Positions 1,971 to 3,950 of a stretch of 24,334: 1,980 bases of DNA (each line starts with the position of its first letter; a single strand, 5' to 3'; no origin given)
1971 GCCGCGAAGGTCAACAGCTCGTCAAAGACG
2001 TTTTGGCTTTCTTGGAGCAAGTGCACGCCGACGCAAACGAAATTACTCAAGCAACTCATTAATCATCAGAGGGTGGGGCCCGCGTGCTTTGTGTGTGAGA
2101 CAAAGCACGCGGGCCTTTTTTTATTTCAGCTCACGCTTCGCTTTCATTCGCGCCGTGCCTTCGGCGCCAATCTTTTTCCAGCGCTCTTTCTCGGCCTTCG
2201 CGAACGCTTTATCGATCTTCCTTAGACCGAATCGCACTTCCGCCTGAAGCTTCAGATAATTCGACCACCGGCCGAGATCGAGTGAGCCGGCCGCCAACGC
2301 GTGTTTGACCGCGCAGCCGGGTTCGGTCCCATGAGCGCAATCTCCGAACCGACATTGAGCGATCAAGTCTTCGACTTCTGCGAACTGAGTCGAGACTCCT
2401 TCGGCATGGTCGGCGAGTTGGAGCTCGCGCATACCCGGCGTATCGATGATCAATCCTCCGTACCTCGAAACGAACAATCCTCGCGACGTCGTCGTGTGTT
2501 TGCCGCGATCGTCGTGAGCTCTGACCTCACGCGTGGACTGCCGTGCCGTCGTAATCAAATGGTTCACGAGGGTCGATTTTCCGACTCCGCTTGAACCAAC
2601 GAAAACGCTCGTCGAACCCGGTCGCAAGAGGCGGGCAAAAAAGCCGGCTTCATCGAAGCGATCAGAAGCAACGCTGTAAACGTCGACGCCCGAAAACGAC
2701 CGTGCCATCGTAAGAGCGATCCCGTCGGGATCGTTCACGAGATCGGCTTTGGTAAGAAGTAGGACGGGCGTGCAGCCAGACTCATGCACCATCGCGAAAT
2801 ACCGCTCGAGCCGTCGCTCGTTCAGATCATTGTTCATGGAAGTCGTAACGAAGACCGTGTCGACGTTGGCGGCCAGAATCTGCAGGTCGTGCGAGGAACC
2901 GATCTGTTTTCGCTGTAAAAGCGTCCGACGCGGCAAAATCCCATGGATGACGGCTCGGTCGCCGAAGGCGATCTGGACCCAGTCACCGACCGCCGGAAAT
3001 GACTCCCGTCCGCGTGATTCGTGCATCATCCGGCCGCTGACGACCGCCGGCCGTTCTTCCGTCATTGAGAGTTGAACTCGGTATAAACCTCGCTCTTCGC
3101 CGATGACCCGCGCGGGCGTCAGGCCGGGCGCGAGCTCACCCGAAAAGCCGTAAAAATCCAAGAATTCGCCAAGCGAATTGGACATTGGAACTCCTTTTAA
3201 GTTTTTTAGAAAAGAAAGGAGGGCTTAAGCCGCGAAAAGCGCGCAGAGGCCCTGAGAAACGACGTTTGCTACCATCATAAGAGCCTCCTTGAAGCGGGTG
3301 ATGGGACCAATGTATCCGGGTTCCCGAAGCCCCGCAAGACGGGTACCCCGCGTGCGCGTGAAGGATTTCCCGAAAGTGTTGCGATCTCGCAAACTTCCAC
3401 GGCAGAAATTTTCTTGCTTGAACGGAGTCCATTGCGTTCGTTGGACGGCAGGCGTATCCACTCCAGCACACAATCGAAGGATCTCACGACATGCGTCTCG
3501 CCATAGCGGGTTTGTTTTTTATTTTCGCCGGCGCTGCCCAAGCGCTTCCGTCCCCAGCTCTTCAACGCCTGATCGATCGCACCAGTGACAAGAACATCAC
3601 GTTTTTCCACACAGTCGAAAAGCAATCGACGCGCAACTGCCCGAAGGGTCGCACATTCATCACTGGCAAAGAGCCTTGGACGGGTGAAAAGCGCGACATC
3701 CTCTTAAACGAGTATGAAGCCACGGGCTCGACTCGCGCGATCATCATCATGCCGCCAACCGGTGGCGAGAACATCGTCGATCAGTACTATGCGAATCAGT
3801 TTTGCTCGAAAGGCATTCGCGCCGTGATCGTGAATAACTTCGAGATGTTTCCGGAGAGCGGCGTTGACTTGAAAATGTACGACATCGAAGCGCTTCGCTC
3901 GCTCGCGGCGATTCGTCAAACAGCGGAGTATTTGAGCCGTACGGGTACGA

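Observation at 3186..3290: Candidate leader-peptide translational switch controlling rsgA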

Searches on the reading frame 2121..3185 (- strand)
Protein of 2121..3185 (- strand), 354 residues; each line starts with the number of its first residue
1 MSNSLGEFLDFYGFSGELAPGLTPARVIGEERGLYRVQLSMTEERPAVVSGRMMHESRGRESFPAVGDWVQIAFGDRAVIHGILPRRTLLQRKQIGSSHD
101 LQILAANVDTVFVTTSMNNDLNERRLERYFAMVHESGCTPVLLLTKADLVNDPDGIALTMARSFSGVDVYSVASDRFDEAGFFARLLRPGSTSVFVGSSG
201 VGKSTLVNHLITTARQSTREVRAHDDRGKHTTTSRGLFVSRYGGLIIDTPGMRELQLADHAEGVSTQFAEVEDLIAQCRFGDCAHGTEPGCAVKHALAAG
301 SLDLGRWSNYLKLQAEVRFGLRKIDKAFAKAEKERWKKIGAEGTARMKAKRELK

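Call 3: search_protein_families(library=pfam, proteins=[window:2121-3185:-], max_evalue=0.01)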
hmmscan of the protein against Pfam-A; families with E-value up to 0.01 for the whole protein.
window:2121-3185:- (354 aa): 5 families
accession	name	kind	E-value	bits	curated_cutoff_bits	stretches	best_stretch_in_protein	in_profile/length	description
PF03193.22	RsgA_GTPase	-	2e-45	155.2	30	1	83-257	1-173/174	RsgA GTPase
PF01926.29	MMR_HSR1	-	9.7e-07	29.3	21.9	1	194-273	3-75/113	50S ribosome-binding GTPase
PF00005.33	ABC_tran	-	0.0003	21.9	25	1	187-224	8-45/137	ABC transporter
PF00735.24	Septin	-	0.0026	17.5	26.2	1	194-232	8-46/280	Septin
PF13191.12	AAA_16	-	0.0082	17.1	32.6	0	192-224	25-59/167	AAA ATPase domain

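Call 15: find_homologous_proteins(query=window:2121-3185:-, max_evalue=1e-60)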
Query window:2121-3185:- (354 aa): 4166 proteins with E <= 1e-60 among 8000 candidates; the best 120 are listed. Only proteins of 194 to 620 residues were searched: fused or split forms outside these lengths cannot appear, so this answer is no evidence that the protein stands alone or is whole; lengths 'longer' or 'shorter' looks for them.
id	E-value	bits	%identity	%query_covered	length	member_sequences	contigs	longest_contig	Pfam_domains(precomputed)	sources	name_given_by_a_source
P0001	2.5e-233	791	100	100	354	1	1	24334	PF01926.30,PF03193.23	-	-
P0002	6.3e-139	481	65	96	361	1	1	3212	PF01926.30,PF03193.23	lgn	-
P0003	2.0e-121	423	58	97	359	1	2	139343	PF01926.30,PF03193.23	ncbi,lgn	ncbi:MAG: ribosome small subunit-dependent GTPase A [Bacteriovoracia bacterium]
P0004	5.1e-119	416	54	99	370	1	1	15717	PF01926.30,PF03193.23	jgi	jgi:ribosome biogenesis GTPase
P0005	7.3e-117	408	55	99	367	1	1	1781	PF01926.30,PF00005.34,PF03193.23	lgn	-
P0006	1.8e-116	407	56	99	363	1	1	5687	PF01926.30,PF03193.23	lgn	-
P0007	4.1e-116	406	54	100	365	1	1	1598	PF01926.30,PF00005.34,PF03193.23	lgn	-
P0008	1.3e-115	404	53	99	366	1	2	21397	PF01926.30,PF00005.34,PF03193.23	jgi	jgi:ribosome biogenesis GTPase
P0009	1.9e-115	404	53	99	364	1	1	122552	PF01926.30,PF00005.34,PF03193.23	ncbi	-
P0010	3.2e-115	403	53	99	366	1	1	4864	PF01926.30,PF03193.23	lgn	-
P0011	1.1e-114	401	56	95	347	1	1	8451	PF01926.30,PF00005.34,PF03193.23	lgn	-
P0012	1.2e-114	401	54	99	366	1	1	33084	PF01926.30,PF00005.34,PF03193.23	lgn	-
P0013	1.6e-114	401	52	99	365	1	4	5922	PF01926.30,PF00005.34,PF03193.23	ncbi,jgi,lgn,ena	jgi:ribosome biogenesis GTPase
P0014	2.2e-114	400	56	97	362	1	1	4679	PF01926.30,PF03193.23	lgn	-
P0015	7.1e-114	399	53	99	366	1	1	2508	PF01926.30,PF00005.34,PF03193.23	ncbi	-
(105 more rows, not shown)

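Call 17: find_encoding_contigs(protein=P0002, flank=1500, max_places=3)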
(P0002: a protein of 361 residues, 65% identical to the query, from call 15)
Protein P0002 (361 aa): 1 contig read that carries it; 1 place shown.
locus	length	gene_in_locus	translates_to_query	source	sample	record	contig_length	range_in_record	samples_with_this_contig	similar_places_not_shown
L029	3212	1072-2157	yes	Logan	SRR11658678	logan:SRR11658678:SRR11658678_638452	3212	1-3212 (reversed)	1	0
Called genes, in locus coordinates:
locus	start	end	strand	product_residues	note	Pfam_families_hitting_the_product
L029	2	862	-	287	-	?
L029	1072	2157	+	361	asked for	PF03193:RsgA_GTPase, PF01926:MMR_HSR1 (weak)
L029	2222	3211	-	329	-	?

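Call 18: find_encoding_contigs(protein=P0003, flank=1500, max_places=3)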
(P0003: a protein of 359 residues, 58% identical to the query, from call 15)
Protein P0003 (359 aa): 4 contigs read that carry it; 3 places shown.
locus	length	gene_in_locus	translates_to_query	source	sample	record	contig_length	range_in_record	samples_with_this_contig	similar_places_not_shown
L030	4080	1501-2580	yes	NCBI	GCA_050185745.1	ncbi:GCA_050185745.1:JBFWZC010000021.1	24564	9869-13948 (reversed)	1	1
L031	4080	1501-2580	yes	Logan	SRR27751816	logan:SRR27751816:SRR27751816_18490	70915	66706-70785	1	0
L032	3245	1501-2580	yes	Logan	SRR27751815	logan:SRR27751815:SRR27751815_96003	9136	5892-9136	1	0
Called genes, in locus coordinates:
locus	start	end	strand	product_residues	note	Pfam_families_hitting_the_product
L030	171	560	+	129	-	PF13380:CoA_binding_2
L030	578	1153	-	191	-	-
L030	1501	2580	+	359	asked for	PF03193:RsgA_GTPase, PF01926:MMR_HSR1 (weak)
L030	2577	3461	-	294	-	PF00903:Glyoxalase (weak), PF06983:3-dmu-9_3-mt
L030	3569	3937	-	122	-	PF07366:SnoaL (weak), PF12680:SnoaL_2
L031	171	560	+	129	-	PF13380:CoA_binding_2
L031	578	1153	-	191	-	-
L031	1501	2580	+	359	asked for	PF03193:RsgA_GTPase, PF01926:MMR_HSR1 (weak)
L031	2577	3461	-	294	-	PF00903:Glyoxalase (weak), PF06983:3-dmu-9_3-mt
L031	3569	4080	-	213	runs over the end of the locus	?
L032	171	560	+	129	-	PF13380:CoA_binding_2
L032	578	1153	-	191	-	-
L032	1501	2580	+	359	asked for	PF03193:RsgA_GTPase, PF01926:MMR_HSR1 (weak)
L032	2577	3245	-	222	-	?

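Call 22: find_related_loci(query=A2, collection=genome_contigs, flank=1000)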
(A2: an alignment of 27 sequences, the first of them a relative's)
Query A2 (354 aa) in genome_contigs; peptide patterns used: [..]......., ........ (x = any residue, [..] = any of these).
600 stretches matched a pattern (row limit reached: there are more); 598 encode a relative of the query (tblastn E <= 1e-3); the best 80 are kept; 80 distinct loci.
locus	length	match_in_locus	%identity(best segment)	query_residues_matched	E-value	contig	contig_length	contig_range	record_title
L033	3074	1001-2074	58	5-351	2e-130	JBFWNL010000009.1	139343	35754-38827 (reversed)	MAG: Bacteriovoracia bacterium isolate CA_2019_TPBF_111 NODE_1150_length_139343_cov_7.576564_TPBF, whole genome shotgun 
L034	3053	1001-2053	53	1-339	2e-118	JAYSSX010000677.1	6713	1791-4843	MAG: Pseudobdellovibrionaceae bacterium isolate GFS_1235 GFS_1235_676, whole genome shotgun sequence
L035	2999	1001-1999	46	11-339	9e-89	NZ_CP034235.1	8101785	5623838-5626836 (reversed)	Paenibacillus psychroresistens strain ML311-T8 chromosome, complete genome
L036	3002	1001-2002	45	22-352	1e-86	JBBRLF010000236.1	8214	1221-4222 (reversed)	MAG: candidate division WWE3 bacterium isolate La1_concoct.242 LA1C_C.242_k141_2741231L_8214_cov_8.0000, whole genome sh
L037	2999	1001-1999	46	13-339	2e-86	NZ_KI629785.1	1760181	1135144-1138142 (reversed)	Brevibacillus panacihumi W25 Scaffold2, whole genome shotgun sequence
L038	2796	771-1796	45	10-349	3e-87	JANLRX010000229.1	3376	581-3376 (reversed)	MAG: Chloroflexota bacterium isolate OTE_25_metabat_74 OTE_25_k141_1178379, whole genome shotgun sequence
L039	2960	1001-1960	47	21-339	1e-85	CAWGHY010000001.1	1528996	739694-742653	MAG: Terriglobia bacterium isolate MFD09671.bin.1.22 genome assembly, contig: contig_10443, whole genome shotgun sequenc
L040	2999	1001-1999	45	10-339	2e-85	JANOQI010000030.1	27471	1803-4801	MAG: Synechococcales cyanobacterium VAR_4_metabat_354 VAR_4_k141_3800476, whole genome shotgun sequence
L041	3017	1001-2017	43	14-351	6e-85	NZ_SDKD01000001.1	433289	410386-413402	Brevibacillus migulae strain CFH S0501 Scaffold1, whole genome shotgun sequence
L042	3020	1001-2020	44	3-339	1e-84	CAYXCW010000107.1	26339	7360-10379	MAG TPA_asm: uncultured bacterium isolate binchicken_co319_167 genome assembly, contig: NODE_2316_length_26339_cov_24.06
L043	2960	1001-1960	47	22-339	6e-84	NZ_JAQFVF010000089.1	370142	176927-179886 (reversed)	Paenibacillus aestuarii strain CJ25 893, whole genome shotgun sequence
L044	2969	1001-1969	44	22-342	5e-84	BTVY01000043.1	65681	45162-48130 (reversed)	MAG: Candidatus Hydrogenedentota bacterium AMX-MBFR-82 DNA, sequence043, whole genome shotgun sequence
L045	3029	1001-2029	45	3-342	1e-83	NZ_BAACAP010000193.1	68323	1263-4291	Scytonema sp. NUACC26 sequence193, whole genome shotgun sequence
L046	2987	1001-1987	45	14-339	2e-83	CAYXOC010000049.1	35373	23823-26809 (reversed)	MAG TPA_asm: uncultured bacterium isolate binchicken_co152_100 genome assembly, contig: NODE_1400_length_35373_cov_15.58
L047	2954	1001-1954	44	24-339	2e-83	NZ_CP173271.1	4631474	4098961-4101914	Sporosarcina sp. ANT_H38 chromosome, complete genome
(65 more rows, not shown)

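Call 48: search_protein_families(library=ncbifam, proteins=[window:2121-3185:-], max_evalue=0.001)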
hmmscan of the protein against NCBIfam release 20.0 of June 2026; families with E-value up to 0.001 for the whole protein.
window:2121-3185:- (354 aa): 6 families
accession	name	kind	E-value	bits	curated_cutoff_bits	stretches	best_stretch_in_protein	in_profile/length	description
NF008931.0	PRK12288.1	equivalog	1.7e-47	162.2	360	1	77-317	92-333/347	small ribosomal subunit biogenesis GTPase RsgA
TIGR00157.1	TIGR00157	equivalog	4.8e-47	160.6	100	1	66-313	3-245/247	ribosome small subunit-dependent GTPase A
NF008932.0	PRK12289.1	equivalog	1.6e-31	109.6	483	1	65-352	60-335/363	small ribosomal subunit biogenesis GTPase RsgA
TIGR03597.1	GTPase_YqeH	equivalog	3.8e-05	23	297.4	1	190-254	155-217/361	ribosome biogenesis GTPase YqeH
TIGR00231.1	small_GTP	domain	0.00016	21.5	42.5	1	194-259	7-71/164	GTP-binding protein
NF000908.1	PRK00089.1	equivalog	0.00019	20.8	237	0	194-213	7-26/291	GTPase Era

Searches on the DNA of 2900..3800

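Call 4: search_rna_families(source=window, start=2900, end=3800, threshold=evalue, max_evalue=10)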
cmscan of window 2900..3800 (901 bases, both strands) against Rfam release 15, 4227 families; matches with E-value up to 10: 0.
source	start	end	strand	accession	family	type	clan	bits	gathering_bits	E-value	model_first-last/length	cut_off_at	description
